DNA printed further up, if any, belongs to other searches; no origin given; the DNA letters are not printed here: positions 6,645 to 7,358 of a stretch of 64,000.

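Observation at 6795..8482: Integron cassette with an overlapping 2-TM (SLATT-like) / TIR-like / REC-domain gene trio: candidate novel defence or abortive-infection module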

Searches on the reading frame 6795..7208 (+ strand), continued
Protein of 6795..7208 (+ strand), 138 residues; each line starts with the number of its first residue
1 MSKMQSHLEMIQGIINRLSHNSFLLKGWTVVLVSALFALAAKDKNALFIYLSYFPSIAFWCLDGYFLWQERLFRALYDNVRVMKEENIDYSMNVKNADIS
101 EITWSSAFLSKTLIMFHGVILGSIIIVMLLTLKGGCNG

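Call 89: find_encoding_contigs(protein=P0299, flank=3000, max_places=3)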
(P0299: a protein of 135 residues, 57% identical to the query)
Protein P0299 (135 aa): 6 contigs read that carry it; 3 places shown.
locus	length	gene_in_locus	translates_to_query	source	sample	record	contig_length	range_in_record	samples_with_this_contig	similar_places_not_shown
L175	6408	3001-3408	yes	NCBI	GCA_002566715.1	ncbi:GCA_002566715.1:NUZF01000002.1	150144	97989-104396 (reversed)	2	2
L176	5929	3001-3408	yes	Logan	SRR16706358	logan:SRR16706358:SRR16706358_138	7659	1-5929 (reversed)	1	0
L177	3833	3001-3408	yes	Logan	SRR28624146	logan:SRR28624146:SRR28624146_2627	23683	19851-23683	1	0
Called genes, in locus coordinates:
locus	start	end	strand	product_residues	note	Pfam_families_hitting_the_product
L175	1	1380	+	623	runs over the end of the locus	PF10088:DUF2326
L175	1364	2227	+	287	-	-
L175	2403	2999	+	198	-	PF08937:ThsB_TIR (weak)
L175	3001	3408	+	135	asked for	-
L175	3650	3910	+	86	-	-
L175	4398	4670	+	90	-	-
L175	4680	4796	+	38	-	-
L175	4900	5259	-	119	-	PF12844:HTH_19 (faint), PF01381:HTH_3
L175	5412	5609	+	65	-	PF12844:HTH_19, PF13443:HTH_26 (weak), PF13560:HTH_31 (weak), PF01381:HTH_3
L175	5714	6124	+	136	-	-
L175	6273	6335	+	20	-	PF08050:Tet_res_leader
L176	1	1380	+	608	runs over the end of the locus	PF10088:DUF2326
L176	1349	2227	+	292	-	-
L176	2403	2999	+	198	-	PF08937:ThsB_TIR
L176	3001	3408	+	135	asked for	-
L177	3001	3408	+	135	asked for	-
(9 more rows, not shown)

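Call 99: search_protein_families(library=padloc, proteins=[P0242], max_evalue=0.01)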
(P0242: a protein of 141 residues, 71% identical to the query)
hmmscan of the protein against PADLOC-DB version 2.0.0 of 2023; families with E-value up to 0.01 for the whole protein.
P0242 (141 aa): 4 families
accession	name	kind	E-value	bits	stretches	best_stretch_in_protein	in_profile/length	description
PDLC04686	PDC-M50A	-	1.8e-48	162.2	1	6-133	3-129/134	-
PDLC04685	PDC-M50A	-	3.4e-39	132.1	1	5-133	2-126/130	-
PDLC04687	PDC-M50A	-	1.4e-27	94.4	1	7-130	11-134/144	-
PDLC04684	PDC-M50A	-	1.1e-23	82.4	1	9-131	15-135/159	-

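Call 100: search_protein_families(library=pfam, proteins=[P0242], max_evalue=1)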
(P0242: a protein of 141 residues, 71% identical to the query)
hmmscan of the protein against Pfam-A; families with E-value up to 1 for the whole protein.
P0242 (141 aa): 1 family
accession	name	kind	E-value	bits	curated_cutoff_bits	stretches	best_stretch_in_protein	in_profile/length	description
PF24838.2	8xMP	-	0.012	15.9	30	1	10-134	6-130/136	Octameric membrane protein family (8xMP)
